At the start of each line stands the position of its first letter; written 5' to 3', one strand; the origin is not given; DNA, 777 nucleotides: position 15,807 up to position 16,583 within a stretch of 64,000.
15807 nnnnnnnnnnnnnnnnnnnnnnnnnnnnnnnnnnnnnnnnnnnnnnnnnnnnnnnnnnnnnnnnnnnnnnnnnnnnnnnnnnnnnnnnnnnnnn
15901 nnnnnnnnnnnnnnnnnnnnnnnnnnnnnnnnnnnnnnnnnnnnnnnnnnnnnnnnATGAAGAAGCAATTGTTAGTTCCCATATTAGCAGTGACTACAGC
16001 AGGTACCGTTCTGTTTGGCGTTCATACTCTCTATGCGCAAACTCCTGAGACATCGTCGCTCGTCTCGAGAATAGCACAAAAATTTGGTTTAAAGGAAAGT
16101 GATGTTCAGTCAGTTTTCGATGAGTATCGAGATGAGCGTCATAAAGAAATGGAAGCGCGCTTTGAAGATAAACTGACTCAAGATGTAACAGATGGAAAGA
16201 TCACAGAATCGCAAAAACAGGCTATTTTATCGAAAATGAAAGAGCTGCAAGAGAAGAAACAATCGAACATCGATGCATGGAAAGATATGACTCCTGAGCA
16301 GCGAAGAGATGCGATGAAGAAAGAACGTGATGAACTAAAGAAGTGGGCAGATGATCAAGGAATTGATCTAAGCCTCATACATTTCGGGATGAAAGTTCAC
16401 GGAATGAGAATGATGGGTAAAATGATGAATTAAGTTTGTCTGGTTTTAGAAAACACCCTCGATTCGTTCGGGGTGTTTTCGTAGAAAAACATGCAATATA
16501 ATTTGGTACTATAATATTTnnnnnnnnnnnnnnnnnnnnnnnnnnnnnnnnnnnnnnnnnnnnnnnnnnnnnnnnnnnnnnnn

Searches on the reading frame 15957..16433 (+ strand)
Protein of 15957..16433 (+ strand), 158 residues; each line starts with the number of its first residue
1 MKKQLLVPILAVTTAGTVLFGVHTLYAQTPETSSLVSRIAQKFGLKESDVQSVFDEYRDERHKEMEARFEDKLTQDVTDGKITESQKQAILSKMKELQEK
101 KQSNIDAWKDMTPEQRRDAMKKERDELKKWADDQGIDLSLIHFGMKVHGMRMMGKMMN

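Call 9: search_protein_families(library=pfam, proteins=[window:15957-16433:+], max_evalue=0.01)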
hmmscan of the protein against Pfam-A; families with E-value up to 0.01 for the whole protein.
window:15957-16433:+ (158 aa): 1 family
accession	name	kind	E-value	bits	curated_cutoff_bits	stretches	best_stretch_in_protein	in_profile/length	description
PF03938.19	OmpH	-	0.00048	20.8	32.4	1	24-138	9-115/141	Outer membrane protein (OmpH-like)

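Call 11: find_encoding_contigs(protein=window:15957-16433:+, flank=3000, max_places=10)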
Protein window:15957-16433:+ (158 aa): 1 contig read that carries it; 1 place shown.
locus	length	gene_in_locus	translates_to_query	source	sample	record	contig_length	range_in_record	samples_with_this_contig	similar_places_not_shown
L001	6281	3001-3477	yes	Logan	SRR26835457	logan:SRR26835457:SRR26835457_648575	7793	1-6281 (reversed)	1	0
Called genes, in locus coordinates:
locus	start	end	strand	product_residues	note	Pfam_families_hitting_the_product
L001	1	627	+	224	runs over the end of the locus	PF00072:Response_reg, PF00486:Trans_reg_C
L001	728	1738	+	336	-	PF00512:HisKA, PF02518:HATPase_c, PF13589:HATPase_c_3 (weak)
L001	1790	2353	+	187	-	PF01769:MgtE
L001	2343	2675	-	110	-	PF01035:DNA_binding_1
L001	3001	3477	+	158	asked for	-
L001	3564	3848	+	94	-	PF01541:GIY-YIG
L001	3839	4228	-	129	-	PF01641:SelR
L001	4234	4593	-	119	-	-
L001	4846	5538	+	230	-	-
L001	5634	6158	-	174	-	PF01641:SelR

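Call 13: find_homologous_proteins(query=window:15957-16433:+)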
Query window:15957-16433:+ (158 aa): 51 proteins with E <= 0.001 among 71 candidates.
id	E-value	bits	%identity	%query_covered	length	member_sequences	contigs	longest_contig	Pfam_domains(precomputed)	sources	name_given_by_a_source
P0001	2.4e-96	337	100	100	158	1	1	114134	-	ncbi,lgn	-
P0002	4.9e-41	158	53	92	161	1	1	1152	-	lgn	-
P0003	9.6e-40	154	54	94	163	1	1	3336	-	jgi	jgi:hypothetical protein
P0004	9.8e-40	154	52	92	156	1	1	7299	-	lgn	-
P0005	3.3e-39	152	50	98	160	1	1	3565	-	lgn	-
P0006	1.1e-38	150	54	84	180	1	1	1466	-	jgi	-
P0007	1.5e-38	150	53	91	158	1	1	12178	-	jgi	-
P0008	5.8e-38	148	51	87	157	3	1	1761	-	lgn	-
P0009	7.0e-38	148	55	69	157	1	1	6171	-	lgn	-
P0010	2.5e-37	146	51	92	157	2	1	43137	-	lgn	-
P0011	3.0e-37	146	54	96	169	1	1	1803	-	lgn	-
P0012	3.2e-37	146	51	91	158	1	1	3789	PF28006.1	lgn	-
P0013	4.0e-37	145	49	97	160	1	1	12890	-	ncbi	-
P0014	9.7e-37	144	50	92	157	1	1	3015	-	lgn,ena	-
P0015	1.7e-36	143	50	89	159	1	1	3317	-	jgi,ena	-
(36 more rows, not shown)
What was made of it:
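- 15957..16433 (+): Gene 1: a 158-aa secreted all-helical protein of a CPR-specific family with no known function. 51 homologues, all CPR (call 13).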

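Call 15: find_related_loci(query=A2, collection=genome_contigs, flank=3000)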
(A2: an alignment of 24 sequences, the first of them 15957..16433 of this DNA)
Query A2 (158 aa) in genome_contigs; peptide patterns used: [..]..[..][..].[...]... (x = any residue, [..] = any of these).
117 stretches matched a pattern; 48 encode a relative of the query (tblastn E <= 1e-3); 48 distinct loci.
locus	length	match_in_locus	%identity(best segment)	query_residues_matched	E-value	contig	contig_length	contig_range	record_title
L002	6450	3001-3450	51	1-146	1e-44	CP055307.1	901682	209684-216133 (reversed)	MAG: Candidatus Woesebacteria bacterium isolate Ch104b chromosome, complete genome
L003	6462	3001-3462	44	1-152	9e-40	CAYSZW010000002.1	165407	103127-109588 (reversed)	MAG TPA_asm: uncultured Gammaproteobacteria bacterium isolate SRP342105_co1_75 genome assembly, contig: NODE_99_length_1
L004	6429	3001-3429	45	1-141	2e-39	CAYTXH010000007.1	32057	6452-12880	MAG TPA_asm: uncultured Gammaproteobacteria bacterium isolate SRP278252_co2_10 genome assembly, contig: NODE_2715_length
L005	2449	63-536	46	1-154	2e-39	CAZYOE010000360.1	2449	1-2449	MAG TPA_asm: uncultured Pseudobdellovibrionaceae bacterium isolate SRP278252_co2_253 genome assembly, contig: NODE_10023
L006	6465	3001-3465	44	1-154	4e-37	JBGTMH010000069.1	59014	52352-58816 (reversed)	MAG: Patescibacteria group bacterium isolate JTS-RE358 k141_5548505, whole genome shotgun sequence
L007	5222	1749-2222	45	1-151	4e-37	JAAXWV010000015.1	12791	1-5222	MAG: Candidatus Roizmanbacteria bacterium isolate W9_Combined_metabat2_043 W9_Combined_metabat2_043_NODE_2700, whole gen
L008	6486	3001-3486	49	1-153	5e-37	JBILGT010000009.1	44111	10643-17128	MAG: Limisphaerales bacterium isolate ME2016-09-28_3300042471_group7_bin68 Rohwer_bin1526_scaffold_269_c1, whole genome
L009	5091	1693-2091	47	8-138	4e-37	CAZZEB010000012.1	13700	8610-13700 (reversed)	MAG TPA_asm: uncultured Gammaproteobacteria bacterium isolate SRP342105_co1_364 genome assembly, contig: NODE_6074_lengt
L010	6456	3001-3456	44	2-149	8e-35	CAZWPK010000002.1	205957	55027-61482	MAG TPA_asm: uncultured Pseudomonadales bacterium isolate binchicken_co347_42 genome assembly, contig: NODE_32_length_20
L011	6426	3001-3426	43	1-141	3e-34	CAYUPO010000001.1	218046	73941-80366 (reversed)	MAG TPA_asm: uncultured Gammaproteobacteria bacterium isolate SRP286056_co1_297 genome assembly, contig: NODE_22_length_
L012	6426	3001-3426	44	1-141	4e-34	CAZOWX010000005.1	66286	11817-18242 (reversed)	MAG TPA_asm: uncultured Pseudomonadales bacterium isolate SRP286056_co2_574 genome assembly, contig: NODE_420_length_662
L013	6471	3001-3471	41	1-156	4e-34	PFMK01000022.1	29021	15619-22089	MAG: Candidatus Gottesmanbacteria bacterium CG_4_10_14_0_8_um_filter_37_24 CG_4_10_14_0.8_um_filter_scaffold_1975_c, who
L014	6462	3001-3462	42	1-151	2e-34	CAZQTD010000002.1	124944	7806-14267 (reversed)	MAG TPA_asm: uncultured Gammaproteobacteria bacterium isolate binchicken_co58_20 genome assembly, contig: NODE_114_lengt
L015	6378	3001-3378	45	16-139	2e-34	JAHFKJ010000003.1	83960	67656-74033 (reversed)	MAG: Candidatus Gottesmanbacteria bacterium isolate nzgw407 NODE_341_length_83961_cov_4.484983, whole genome shotgun seq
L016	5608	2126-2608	44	1-157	2e-34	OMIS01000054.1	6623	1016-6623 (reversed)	bacterium isolate AM_0466 genome assembly, contig: AM_0466_54, whole genome shotgun sequence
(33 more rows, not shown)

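Call 43: search_protein_families(library=pfam, proteins=[P0012, window:15957-16433:+], max_evalue=5)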
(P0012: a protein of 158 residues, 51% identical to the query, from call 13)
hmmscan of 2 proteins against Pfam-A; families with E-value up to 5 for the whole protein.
P0012 (158 aa): 18 families
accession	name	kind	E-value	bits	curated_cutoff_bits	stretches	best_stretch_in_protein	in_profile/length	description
PF17944.6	Arg_decarbox_C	-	0.0044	18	23.3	1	66-96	13-40/51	Arginine decarboxylase C-terminal helical extension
PF19782.4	DUF6267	-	0.0054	16.6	27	1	40-137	214-305/376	Family of unknown function (DUF6267)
PF09349.15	OHCU_decarbox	-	0.059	14.3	24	1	70-132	35-95/155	OHCU decarboxylase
PF19677.4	DUF6179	-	0.083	12.5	25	1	38-110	190-262/272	Family of unknown function (DUF6179)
PF24409.1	wHTH-PRTase_assc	-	0.087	13.3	27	1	40-97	15-72/83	wHTH-PRTase associated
PF10123.14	Mu-like_Pro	-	0.11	12.4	25.2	1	51-99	223-271/330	Mu-like prophage I protein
PF02737.24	3HCDH_N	-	0.14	12.5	22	1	41-96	13-66/180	3-hydroxyacyl-CoA dehydrogenase, NAD binding domain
PF14661.11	HAUS6_N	-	0.17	11.9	26.4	1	18-129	115-223/233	HAUS augmin-like complex subunit 6 N-terminus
PF06459.17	RR_TM4-6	-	0.3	11.3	25.1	1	30-134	54-156/277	Ryanodine Receptor TM 4-6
PF20575.4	HTH_63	-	0.31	11.2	23.9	1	115-145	59-89/148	Helix-turn-helix domain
PF04890.18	DUF648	-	0.31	11.2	29.7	1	49-132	184-253/287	Family of unknown function (DUF648)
PF07369.16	DUF1488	-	0.46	11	22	1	42-78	36-75/82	Protein of unknown function (DUF1488)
PF12685.13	SpoIIIAH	-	0.57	10.5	30.6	1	49-104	76-130/191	SpoIIIAH-like protein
PF09548.15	Spore_III_AB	-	0.78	10.2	32.5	1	38-131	54-148/170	Stage III sporulation protein AB (spore_III_AB)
PF14338.12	Mrr_N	-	0.81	10.3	29.5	1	26-89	11-71/87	Mrr N-terminal domain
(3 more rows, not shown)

window:15957-16433:+ (158 aa): 11 families
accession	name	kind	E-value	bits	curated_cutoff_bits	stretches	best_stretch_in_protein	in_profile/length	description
PF03938.19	OmpH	-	0.00048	20.8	32.4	1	24-138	9-115/141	Outer membrane protein (OmpH-like)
PF18291.6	HU-HIG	-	0.029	14.9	26.2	1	22-65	24-67/125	HU domain fused to wHTH, Ig, or Glycine-rich motif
PF17944.6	Arg_decarbox_C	-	0.071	14.1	23.3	1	63-95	13-42/51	Arginine decarboxylase C-terminal helical extension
PF14265.11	DUF4355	-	0.076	13.7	25.4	1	51-143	10-90/124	Capsid assembly scaffolding protein Gp46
PF25416.1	GRHL1_C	-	0.091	13.1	27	1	23-56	17-50/90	GRHL1-like, C-terminal domain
PF22775.2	GA_3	-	0.11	13.5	27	1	68-128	24-85/100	GA-like domain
PF19756.4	DUF6243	-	0.18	12.5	25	1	75-104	29-58/67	Family of unknown function (DUF6243)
PF06945.18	DUF1289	-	0.18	12.1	27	1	104-122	24-42/47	Protein of unknown function (DUF1289)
PF22757.1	GeBP-like_C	-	0.75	10.2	27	1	31-69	4-41/68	Glabrous-enhancer-binding protein-like family, C-terminal domain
PF03730.19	Ku_C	-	1.8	9.6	23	1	79-128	25-74/90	Ku70/Ku80 C-terminal arm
PF16001.10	DUF4775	-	2.7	7.7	27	1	40-117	117-199/456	Domain of unknown function (DUF4775)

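Call 44: search_solved_structures(query=A2, max_evalue=1)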
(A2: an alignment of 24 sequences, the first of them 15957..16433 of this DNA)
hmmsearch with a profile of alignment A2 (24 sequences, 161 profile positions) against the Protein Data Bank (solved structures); distinct sequences matched with E-value up to 1: 15.
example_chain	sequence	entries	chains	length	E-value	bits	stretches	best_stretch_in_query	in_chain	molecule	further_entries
4fx7_A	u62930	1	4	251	0.00097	21.8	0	16-50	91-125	Imidazole glycerol phosphate synthase subunit HisF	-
3og3_A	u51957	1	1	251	0.0015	21.2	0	16-47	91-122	Imidazole glycerol phosphate synthase subunit hisF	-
4kbq_D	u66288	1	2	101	0.024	17.3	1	79-130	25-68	Heat shock cognate 71 kDa protein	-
3tdn_A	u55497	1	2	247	0.025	17.2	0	17-47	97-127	FLR SYMMETRIC ALPHA-BETA TIM BARREL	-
5eka_A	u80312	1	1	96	0.067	15.9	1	29-60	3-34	DNA-binding protein HU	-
4j9j_A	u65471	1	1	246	0.077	15.7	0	16-50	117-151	Imidazole glycerol phosphate synthase subunit HisF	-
1ud0_A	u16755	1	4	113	0.09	15.4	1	79-129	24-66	70 kDa heat-shock-like protein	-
1h8a_C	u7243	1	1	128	0.45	13.2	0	65-102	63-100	MYB TRANSFORMING PROTEIN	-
1v5y_A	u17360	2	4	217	0.51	13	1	73-115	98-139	Major NAD(P)H-flavin oxidoreductase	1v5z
1vfr_A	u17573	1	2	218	0.52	13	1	73-115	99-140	NAD(P)H:FMN OXIDOREDUCTASE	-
9e6q_AX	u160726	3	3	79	0.55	12.9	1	102-132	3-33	Large ribosomal subunit protein uL29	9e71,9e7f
2p6j_A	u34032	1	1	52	0.57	12.8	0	38-62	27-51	designed engrailed homeodomain variant UVF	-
6aa8_A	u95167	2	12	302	0.66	12.6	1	55-97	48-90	3-hydroxybutyryl-CoA dehydrogenase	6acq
2lmg_A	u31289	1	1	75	0.68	12.6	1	81-120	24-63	Heat shock 70 kDa protein 1A/1B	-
8toc_a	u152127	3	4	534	0.74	12.5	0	58-122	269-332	Maturation protein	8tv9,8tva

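Call 53: find_encoding_contigs(protein=P0003, flank=1500, max_places=2)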
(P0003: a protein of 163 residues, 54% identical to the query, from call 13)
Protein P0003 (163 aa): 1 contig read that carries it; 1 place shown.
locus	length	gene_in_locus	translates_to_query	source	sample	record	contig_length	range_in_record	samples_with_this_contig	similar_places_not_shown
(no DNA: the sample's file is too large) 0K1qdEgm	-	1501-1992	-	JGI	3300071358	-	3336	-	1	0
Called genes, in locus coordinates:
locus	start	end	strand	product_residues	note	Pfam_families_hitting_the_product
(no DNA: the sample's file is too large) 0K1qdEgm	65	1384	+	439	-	PF01794:Ferric_reduct, PF08022:FAD_binding_8, PF00175:NAD_binding_1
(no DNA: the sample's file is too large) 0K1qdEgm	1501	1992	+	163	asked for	-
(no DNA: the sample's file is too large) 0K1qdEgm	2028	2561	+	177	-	PF00072:Response_reg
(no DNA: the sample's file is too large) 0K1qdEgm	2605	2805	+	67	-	?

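Call 54: find_encoding_contigs(protein=P0002, flank=1500, max_places=2)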
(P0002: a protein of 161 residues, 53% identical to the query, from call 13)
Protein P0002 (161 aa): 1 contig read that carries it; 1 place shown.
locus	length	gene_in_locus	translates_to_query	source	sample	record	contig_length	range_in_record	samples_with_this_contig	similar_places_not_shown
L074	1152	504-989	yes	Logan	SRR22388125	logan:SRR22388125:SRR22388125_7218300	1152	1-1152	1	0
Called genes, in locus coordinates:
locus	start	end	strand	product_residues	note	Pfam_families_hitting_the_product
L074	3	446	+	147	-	?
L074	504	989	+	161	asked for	-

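Call 55: find_encoding_contigs(protein=P0009, flank=1500, max_places=2)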
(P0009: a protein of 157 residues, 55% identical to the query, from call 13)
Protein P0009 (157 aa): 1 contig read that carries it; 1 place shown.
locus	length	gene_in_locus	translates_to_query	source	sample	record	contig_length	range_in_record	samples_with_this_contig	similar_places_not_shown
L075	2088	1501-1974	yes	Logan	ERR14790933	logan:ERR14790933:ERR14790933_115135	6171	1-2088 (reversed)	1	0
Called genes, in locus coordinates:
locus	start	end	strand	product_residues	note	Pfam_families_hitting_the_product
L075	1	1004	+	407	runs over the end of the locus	PF12704:MacB_PCD, PF02687:FtsX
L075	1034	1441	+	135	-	PF18914:DUF5666 (weak)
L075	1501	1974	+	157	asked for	-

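Call 73: predict_structure(alignment_id=A2)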
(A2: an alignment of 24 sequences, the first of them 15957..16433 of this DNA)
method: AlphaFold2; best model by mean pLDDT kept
length: 158 residues; sequences in the alignment: 24
mean_pLDDT: 78.2   pTM: 0.62
mean pLDDT of the five models: 78.2, 78.0, 77.1, 76.0, 75.9
residues with pLDDT >= 90: 90; 70-90: 20; 50-70: 14; < 50: 34
segments of 3 or more residues with pLDDT < 50: 1-29, 156-158
pLDDT, mean of each block of 10 residues (from residue 1): 39 40 44 83 95 93 91 96 96 92 90 93 94 92 58 49
secondary structure, 60 per line:
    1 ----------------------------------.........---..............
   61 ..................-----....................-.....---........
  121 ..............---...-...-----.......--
elements in order: H35-43 H47-78 H84-103 H105-109 H113-134 H150-156

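Call 75: fold_search(model_id=the predicted structure, library=pdb)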
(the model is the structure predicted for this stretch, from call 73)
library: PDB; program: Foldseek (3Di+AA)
matches with E <= 10: 48; with E <= 0.001: 0
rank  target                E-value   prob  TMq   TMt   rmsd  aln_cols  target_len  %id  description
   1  8etq                  1.4e+00  0.12  0.20  0.14  16.4       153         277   14  Designed pentafoil knot protein folded into a trefoil knot (released 2023-10-25)
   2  8sps_M                2.9e+00  0.57  0.18  0.56   8.7        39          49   33  High resolution structure of ESRRB nucleosome bound OCT4 at site a and site b (released 2023-06-28)
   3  1s7o_C                3.3e+00  0.08  0.17  0.22  11.1        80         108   15  Crystal structure of putative DNA binding protein SP_1288 from Streptococcus pygenes (released 2004-06-29)
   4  7u0g_K                4.0e+00  0.44  0.18  0.21   8.7        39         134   33  structure of LIN28b nucleosome bound 3 OCT4 (released 2023-06-28)
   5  22oz_E                4.0e+00  0.06  0.17  0.17  15.3        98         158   17  Structural insights into HpaR-mediated recognition of hrpX and hrpG in Xanthomonas campestris pv. campestris (released 2026-03-11)
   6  1au7_B                5.2e+00  0.38  0.18  0.22   8.7        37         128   19  PIT-1 MUTANT/DNA COMPLEX (released 1998-01-28)
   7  22oz_A                5.2e+00  0.06  0.16  0.16  15.2        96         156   18  Structural insights into HpaR-mediated recognition of hrpX and hrpG in Xanthomonas campestris pv. campestris (released 2026-03-11)
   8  9pfo_M                5.5e+00  0.35  0.19  0.21   8.7        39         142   18  Structure of POU2F3 POU domains bound to coactivator OCA-T2 and DNA (2.1 angstrom resolution) (released 2025-10-01)
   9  1cqt_A                5.5e+00  0.33  0.19  0.22   8.8        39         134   15  CRYSTAL STRUCTURE OF A TERNARY COMPLEX CONTAINING AN OCA-B PEPTIDE, THE OCT-1 POU DOMAIN, AND AN OCTAMER ELEMENT (released 1999-11-15)
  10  4ndk_B                5.5e+00  0.15  0.19  0.12   9.3        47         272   21  Crystal structure of a computational designed engrailed homeodomain variant fused with YFP (released 2014-11-05)
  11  1s7o_A                5.5e+00  0.06  0.17  0.22  11.0        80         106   15  Crystal structure of putative DNA binding protein SP_1288 from Streptococcus pygenes (released 2004-06-29)
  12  8g87_X                5.9e+00  0.44  0.17  0.21   0.9        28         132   32  Human Oct4 bound to nucleosome with human nMatn1 sequence (focused refinement of Oct4 bound region) (released 2023-03-22)
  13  5wc9_A                5.9e+00  0.30  0.16  0.18   8.2        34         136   24  Human Pit-1 and 4xCATT DNA complex (released 2017-11-22)
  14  22oz_F                5.9e+00  0.05  0.16  0.16  15.4        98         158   17  Structural insights into HpaR-mediated recognition of hrpX and hrpG in Xanthomonas campestris pv. campestris (released 2026-03-11)
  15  9pfp_A                6.3e+00  0.33  0.19  0.22   8.8        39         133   18  Structure of POU2F3 POU domains bound to coactivator OCA-T1 and DNA (released 2025-10-01)
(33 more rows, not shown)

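Call 76: list_cluster_members(proteins=[P0001, P0052])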
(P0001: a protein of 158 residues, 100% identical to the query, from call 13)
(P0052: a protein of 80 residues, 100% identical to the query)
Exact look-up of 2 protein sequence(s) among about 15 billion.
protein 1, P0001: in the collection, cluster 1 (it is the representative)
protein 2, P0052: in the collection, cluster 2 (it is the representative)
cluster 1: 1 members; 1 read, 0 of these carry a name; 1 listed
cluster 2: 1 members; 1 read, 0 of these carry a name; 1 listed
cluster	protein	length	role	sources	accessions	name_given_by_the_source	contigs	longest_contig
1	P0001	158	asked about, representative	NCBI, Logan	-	-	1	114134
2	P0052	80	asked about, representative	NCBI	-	-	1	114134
